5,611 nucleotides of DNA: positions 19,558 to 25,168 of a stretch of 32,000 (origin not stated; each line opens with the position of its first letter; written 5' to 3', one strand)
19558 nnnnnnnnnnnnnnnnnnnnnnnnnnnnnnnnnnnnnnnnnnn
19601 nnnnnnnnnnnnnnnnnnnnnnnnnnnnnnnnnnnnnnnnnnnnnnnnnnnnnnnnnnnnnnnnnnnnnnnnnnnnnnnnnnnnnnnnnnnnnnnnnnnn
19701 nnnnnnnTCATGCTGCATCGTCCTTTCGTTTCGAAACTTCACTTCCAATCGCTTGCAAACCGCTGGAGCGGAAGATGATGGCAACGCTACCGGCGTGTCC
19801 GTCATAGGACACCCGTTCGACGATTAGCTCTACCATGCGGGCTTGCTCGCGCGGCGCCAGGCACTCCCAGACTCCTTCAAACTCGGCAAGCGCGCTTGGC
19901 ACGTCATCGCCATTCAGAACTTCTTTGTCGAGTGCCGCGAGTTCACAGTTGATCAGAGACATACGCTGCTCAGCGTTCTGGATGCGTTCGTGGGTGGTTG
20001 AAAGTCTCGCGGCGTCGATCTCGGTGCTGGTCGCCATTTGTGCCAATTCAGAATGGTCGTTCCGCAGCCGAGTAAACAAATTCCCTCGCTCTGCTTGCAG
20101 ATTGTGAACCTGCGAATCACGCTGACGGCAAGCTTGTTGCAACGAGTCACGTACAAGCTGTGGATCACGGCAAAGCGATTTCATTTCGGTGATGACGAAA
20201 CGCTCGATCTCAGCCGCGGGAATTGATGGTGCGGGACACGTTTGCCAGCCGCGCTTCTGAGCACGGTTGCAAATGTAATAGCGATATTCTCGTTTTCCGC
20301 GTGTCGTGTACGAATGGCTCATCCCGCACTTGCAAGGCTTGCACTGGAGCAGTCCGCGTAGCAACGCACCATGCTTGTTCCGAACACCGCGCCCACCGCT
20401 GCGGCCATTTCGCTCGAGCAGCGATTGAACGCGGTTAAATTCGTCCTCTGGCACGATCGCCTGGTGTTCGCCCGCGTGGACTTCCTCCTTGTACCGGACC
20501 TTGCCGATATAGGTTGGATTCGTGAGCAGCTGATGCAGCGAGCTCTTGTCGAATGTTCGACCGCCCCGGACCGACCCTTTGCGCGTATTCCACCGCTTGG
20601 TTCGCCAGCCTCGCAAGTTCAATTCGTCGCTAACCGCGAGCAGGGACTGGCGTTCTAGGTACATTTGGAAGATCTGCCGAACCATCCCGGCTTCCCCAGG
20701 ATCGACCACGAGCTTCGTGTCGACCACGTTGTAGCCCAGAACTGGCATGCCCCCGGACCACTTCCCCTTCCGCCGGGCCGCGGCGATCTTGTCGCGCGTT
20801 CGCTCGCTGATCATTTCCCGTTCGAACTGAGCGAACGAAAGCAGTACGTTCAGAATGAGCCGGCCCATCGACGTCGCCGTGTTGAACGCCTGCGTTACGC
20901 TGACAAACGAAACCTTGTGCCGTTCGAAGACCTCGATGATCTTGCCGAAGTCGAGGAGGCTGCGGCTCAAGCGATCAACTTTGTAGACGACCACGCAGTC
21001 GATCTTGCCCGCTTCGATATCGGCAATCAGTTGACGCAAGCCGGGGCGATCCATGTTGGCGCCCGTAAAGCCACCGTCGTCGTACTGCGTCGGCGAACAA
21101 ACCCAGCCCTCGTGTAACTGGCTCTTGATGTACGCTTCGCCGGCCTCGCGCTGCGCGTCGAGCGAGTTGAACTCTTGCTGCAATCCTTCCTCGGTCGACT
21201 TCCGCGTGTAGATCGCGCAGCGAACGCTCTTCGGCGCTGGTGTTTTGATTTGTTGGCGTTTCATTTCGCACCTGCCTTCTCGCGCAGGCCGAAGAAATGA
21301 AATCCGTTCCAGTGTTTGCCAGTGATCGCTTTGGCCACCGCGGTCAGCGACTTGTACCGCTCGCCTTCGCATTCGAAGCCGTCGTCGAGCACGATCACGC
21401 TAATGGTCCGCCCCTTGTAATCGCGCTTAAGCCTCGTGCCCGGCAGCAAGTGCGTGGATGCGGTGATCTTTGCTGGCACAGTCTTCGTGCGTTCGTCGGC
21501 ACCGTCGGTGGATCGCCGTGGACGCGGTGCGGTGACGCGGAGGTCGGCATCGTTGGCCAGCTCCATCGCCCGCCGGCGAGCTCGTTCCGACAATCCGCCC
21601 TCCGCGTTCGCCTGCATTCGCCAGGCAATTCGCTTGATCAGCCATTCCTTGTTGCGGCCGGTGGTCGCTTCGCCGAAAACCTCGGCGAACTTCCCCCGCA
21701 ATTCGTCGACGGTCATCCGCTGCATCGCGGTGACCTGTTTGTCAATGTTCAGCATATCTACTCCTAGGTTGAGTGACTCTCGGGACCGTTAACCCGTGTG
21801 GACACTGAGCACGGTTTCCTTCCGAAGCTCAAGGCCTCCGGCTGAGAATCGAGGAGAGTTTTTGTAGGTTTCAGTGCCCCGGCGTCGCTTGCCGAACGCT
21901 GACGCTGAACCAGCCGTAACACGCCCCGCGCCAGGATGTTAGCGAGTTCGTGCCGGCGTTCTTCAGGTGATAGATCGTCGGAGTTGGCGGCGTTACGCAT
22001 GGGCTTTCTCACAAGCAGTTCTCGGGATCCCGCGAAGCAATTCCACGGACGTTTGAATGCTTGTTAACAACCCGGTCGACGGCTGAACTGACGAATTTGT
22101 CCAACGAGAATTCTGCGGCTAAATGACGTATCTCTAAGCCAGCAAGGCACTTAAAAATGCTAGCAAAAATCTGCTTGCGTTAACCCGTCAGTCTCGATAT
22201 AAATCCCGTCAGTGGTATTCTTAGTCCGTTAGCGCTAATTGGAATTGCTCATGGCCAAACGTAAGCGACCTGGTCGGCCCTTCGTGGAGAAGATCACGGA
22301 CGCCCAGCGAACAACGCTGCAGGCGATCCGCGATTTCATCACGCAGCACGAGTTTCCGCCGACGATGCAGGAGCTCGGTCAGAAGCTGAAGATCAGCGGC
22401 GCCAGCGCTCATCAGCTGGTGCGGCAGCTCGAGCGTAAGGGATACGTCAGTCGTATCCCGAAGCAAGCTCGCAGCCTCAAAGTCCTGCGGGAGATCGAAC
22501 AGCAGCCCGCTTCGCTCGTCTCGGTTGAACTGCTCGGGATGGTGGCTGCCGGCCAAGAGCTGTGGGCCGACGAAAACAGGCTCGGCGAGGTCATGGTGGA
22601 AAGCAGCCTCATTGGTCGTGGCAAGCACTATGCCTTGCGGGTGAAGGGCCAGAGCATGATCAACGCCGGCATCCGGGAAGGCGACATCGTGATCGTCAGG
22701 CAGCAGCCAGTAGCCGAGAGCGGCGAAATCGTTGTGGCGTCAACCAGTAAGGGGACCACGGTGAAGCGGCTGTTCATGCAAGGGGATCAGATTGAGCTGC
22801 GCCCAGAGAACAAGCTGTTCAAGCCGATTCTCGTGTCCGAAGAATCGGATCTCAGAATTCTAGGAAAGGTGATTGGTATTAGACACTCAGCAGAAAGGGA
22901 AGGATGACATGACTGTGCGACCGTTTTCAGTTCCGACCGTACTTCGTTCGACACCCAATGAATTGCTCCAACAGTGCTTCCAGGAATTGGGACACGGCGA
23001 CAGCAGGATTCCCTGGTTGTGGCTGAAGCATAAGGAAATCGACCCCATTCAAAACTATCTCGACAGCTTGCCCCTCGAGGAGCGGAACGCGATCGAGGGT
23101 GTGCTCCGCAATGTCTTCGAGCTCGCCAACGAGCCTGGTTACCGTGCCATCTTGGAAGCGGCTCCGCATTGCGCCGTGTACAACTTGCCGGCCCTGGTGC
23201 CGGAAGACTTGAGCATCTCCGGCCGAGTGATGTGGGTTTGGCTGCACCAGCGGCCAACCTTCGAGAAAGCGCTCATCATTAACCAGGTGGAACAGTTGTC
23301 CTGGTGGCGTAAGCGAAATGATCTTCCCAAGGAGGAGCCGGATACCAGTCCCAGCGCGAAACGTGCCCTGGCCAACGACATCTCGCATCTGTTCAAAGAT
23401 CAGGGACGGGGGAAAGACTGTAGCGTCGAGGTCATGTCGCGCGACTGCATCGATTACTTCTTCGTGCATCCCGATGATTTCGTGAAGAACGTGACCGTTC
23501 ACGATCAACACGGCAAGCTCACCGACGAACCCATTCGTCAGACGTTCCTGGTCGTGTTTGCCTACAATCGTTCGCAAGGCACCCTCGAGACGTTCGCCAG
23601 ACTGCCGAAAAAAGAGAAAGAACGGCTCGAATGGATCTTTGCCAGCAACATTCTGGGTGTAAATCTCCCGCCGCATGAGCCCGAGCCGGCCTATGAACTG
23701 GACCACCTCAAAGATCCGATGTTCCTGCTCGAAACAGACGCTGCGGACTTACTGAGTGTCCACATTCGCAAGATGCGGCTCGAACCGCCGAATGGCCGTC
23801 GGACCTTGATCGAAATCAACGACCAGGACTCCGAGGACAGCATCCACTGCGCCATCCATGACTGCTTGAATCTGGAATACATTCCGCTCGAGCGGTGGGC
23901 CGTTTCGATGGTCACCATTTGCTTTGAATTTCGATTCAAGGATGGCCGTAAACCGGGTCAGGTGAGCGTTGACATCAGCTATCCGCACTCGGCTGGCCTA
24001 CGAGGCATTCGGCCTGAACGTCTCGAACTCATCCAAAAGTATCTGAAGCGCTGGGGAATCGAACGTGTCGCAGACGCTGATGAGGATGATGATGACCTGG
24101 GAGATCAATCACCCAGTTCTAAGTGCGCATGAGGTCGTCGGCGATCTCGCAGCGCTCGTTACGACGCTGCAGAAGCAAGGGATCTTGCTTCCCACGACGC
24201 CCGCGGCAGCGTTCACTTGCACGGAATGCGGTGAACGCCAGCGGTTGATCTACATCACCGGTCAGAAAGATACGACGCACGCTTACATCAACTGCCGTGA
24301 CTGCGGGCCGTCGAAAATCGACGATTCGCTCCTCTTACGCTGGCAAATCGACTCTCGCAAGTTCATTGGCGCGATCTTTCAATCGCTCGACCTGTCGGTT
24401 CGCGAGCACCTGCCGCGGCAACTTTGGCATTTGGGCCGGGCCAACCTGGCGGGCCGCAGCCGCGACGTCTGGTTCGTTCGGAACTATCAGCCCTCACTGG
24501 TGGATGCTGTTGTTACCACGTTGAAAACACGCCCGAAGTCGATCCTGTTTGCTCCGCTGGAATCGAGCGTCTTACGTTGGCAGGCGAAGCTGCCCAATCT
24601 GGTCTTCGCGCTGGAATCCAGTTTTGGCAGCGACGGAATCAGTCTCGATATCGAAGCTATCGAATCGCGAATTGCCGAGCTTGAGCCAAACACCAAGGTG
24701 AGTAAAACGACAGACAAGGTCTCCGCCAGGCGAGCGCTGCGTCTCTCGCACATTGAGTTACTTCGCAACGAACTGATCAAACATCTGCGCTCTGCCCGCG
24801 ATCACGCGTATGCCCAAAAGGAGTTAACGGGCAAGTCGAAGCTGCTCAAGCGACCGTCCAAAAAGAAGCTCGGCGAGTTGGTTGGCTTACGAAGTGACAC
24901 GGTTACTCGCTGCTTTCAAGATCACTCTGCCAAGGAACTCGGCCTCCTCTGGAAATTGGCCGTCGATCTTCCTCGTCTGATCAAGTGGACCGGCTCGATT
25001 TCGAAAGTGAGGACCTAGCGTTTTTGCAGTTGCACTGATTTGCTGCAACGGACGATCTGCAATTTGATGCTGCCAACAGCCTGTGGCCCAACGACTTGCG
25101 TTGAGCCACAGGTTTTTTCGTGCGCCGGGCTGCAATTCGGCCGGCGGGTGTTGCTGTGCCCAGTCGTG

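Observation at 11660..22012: Three copies of one serine-recombinase module, in graded decay, partition the island into cargo modules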

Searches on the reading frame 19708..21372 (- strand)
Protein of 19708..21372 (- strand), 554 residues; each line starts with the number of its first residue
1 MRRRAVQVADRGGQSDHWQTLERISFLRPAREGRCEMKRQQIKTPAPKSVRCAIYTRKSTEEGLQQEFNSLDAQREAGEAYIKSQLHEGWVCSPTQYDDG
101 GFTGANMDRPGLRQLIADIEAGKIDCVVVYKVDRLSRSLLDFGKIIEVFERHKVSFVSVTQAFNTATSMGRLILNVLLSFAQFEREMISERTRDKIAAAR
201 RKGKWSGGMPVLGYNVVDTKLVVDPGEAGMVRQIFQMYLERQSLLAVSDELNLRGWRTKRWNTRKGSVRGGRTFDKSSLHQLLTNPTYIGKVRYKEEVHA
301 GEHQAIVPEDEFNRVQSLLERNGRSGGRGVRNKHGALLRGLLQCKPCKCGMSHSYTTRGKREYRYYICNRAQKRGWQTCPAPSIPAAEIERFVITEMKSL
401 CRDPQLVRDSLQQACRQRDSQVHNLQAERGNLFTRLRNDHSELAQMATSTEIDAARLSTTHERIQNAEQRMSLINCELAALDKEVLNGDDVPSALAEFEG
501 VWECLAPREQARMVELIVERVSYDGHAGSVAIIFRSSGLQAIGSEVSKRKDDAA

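Call 7: search_protein_families(library=pfam, proteins=[window:19708-21372:-], max_evalue=0.01)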
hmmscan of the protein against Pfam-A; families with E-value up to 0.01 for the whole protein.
window:19708-21372:- (554 aa): 4 families
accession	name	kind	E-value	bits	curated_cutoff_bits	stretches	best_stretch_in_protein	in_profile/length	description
PF00239.26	Resolvase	-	1e-39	136.4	23.3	1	53-205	2-145/145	Resolvase, N terminal domain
PF07508.19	Recombinase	-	2.4e-17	63.5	21.1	1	227-322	3-102/102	Recombinase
PF13408.12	Zn_ribbon_recom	-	2.1e-13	50.9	25.3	1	337-397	1-57/58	Recombinase zinc beta ribbon domain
PF14712.11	Snapin_Pallidin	-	0.0025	18.7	29.6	1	411-485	11-85/89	Snapin/Pallidin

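Call 71: find_homologous_proteins(query=window:19708-21264:-, max_evalue=1e-50)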
Query window:19708-21264:- (518 aa): 8000 proteins with E <= 1e-50 among 8000 candidates; the best 120 are listed.
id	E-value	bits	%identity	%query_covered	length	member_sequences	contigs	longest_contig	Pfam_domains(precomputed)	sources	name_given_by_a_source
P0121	0.0e+0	1019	87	100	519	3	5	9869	PF07508.20,PF00239.27,PF13408.13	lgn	-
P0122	3.1e-284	961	81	100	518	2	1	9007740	PF07508.20,PF00239.27,PF13408.13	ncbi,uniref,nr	ncbi:DNA-invertase hin [Anatilimnocola aggregata]|uniref:DNA-invertase hin n=1 Tax=Anatilimnocola ag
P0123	7.7e-257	871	74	100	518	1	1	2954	PF07508.20,PF00239.27,PF13408.13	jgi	jgi:site-specific DNA recombinase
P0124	7.9e-252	854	72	100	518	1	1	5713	PF07508.20,PF00239.27,PF13408.13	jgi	jgi:site-specific DNA recombinase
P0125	1.5e-249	847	71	100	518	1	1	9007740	PF07508.20,PF00239.27,PF13408.13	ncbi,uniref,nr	ncbi:DNA-invertase hin [Anatilimnocola aggregata]|uniref:DNA-invertase hin n=1 Tax=Anatilimnocola ag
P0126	8.5e-246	834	70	100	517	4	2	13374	PF07508.20,PF00239.27,PF13408.13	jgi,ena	-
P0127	1.5e-243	827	70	100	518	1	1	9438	PF07508.20,PF00239.27,PF13408.13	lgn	-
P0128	1.6e-243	827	70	100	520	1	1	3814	PF07508.20,PF00239.27,PF13408.13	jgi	jgi:site-specific DNA recombinase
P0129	6.3e-243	825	69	100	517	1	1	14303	PF07508.20,PF00239.27,PF13408.13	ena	-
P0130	1.1e-242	824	69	100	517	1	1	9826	PF07508.20,PF00239.27,PF13408.13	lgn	-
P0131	8.3e-242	821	69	100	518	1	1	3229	PF07508.20,PF00239.27,PF13408.13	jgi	jgi:site-specific DNA recombinase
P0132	1.3e-241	821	69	100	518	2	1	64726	PF07508.20,PF00239.27,PF13408.13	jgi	-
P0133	2.6e-241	820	68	100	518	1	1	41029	PF07508.20,PF00239.27,PF13408.13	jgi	jgi:site-specific DNA recombinase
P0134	2.6e-241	820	69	100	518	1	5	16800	PF07508.20,PF00239.27,PF13408.13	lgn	-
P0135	6.0e-241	818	68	100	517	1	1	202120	PF07508.20,PF00239.27,PF13408.13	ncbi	-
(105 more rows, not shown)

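Call 72: find_encoding_contigs(protein=P0121, flank=10000, max_places=6)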
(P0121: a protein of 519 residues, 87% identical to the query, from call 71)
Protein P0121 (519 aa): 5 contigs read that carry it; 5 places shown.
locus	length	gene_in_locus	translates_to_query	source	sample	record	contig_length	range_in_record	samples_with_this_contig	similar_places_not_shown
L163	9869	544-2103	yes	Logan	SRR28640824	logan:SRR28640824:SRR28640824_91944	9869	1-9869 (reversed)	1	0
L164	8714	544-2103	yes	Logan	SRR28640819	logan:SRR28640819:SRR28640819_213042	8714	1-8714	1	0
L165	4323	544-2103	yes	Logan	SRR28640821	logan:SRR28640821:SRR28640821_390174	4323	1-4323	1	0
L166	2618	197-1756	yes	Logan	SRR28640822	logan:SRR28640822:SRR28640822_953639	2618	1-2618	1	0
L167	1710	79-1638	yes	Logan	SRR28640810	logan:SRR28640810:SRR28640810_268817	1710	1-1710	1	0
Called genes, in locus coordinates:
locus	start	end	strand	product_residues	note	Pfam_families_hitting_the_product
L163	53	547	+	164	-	PF11149:DUF2924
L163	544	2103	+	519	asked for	PF00239:Resolvase, PF07508:Recombinase, PF13408:Zn_ribbon_recom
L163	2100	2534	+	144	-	-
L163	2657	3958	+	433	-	-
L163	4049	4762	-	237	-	-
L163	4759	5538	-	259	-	-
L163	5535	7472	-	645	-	-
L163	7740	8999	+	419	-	PF12161:HsdM_N, PF02384:N6_Mtase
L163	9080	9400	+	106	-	PF02384:N6_Mtase (weak)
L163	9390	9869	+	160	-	?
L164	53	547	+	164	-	PF11149:DUF2924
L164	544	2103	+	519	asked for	PF00239:Resolvase, PF07508:Recombinase, PF13408:Zn_ribbon_recom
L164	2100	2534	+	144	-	-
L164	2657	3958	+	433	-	-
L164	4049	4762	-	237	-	-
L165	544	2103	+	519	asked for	PF00239:Resolvase, PF07508:Recombinase, PF13408:Zn_ribbon_recom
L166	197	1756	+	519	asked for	PF00239:Resolvase, PF07508:Recombinase, PF13408:Zn_ribbon_recom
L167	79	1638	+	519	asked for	PF00239:Resolvase, PF07508:Recombinase, PF13408:Zn_ribbon_recom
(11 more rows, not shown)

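Call 73: search_protein_families(library=padloc, proteins=[L163:2657-3958:+, L163:4049-4762:-, L163:4759-5538:-, L163:5535-7472:-], max_evalue=0.00001)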
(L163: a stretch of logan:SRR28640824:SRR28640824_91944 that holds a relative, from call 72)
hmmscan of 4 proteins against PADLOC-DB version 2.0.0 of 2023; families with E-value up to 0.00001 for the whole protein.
L163:2657-3958:+ (433 aa): 0 families

L163:4049-4762:- (237 aa): 0 families

L163:4759-5538:- (259 aa): 0 families

L163:5535-7472:- (645 aa): 1 family
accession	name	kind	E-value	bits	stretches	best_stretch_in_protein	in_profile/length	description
PDLC04582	PDC-M33A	-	6.2e-16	56.2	1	38-280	32-267/627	-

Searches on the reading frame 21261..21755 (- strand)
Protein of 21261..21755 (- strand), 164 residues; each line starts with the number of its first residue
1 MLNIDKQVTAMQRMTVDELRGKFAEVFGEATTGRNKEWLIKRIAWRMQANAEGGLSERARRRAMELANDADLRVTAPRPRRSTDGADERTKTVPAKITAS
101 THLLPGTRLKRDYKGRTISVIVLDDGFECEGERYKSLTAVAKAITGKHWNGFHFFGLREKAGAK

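Call 7: search_protein_families(library=pfam, proteins=[window:21261-21755:-], max_evalue=0.01)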
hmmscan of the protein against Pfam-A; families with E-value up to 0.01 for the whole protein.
window:21261-21755:- (164 aa): 1 family
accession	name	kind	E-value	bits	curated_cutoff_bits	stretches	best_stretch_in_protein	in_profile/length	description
PF11149.13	DUF2924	-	4e-44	150.6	31.2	1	6-158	2-135/135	Protein of unknown function (DUF2924)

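Call 10: search_protein_families(library=padloc, proteins=[window:21261-21755:-], max_evalue=0.001)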
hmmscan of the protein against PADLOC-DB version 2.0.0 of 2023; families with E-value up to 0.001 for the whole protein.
window:21261-21755:- (164 aa): 0 families

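Call 30: search_protein_families(library=phrogs, proteins=[window:21261-21755:-], max_evalue=0.001)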
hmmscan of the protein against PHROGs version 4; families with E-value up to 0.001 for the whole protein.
window:21261-21755:- (164 aa): 1 family
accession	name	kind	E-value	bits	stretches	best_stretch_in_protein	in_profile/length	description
phrog_11806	-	unknown function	2.1e-41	142.4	1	4-162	9-149/154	-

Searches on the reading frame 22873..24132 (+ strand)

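Call 8: search_protein_families(library=pfam, proteins=[window:22873-24132:+], max_evalue=0.01)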
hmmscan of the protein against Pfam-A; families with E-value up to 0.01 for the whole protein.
window:22873-24132:+ (419 aa): 0 families

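Call 30: search_protein_families(library=phrogs, proteins=[window:22873-24132:+], max_evalue=0.001)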
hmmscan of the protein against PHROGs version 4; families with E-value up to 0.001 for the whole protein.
window:22873-24132:+ (419 aa): 1 family
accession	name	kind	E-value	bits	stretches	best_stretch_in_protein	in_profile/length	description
phrog_37634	-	unknown function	1.7e-20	74.3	1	59-400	46-408/416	-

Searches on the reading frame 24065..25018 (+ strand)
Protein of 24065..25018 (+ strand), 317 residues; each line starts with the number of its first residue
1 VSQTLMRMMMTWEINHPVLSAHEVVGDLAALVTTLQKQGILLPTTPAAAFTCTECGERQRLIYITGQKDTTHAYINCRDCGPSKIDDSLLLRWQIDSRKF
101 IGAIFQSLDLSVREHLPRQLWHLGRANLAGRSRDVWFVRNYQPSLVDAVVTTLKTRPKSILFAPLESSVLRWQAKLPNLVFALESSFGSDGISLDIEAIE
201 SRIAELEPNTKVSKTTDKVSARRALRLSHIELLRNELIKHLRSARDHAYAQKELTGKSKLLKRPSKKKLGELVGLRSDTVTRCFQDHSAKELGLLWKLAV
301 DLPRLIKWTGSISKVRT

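Call 8: search_protein_families(library=pfam, proteins=[window:24065-25018:+], max_evalue=0.01)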
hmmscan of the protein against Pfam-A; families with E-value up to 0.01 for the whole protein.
window:24065-25018:+ (317 aa): 1 family
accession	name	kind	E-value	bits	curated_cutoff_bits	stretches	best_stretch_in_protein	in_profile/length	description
PF05129.18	Zn_ribbon_Elf1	-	0.0067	16.9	29.8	0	46-82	19-54/79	Transcription elongation factor Elf1 like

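Call 30: search_protein_families(library=phrogs, proteins=[window:24065-25018:+], max_evalue=0.001)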
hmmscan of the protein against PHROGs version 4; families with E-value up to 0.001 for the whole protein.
window:24065-25018:+ (317 aa): 0 families
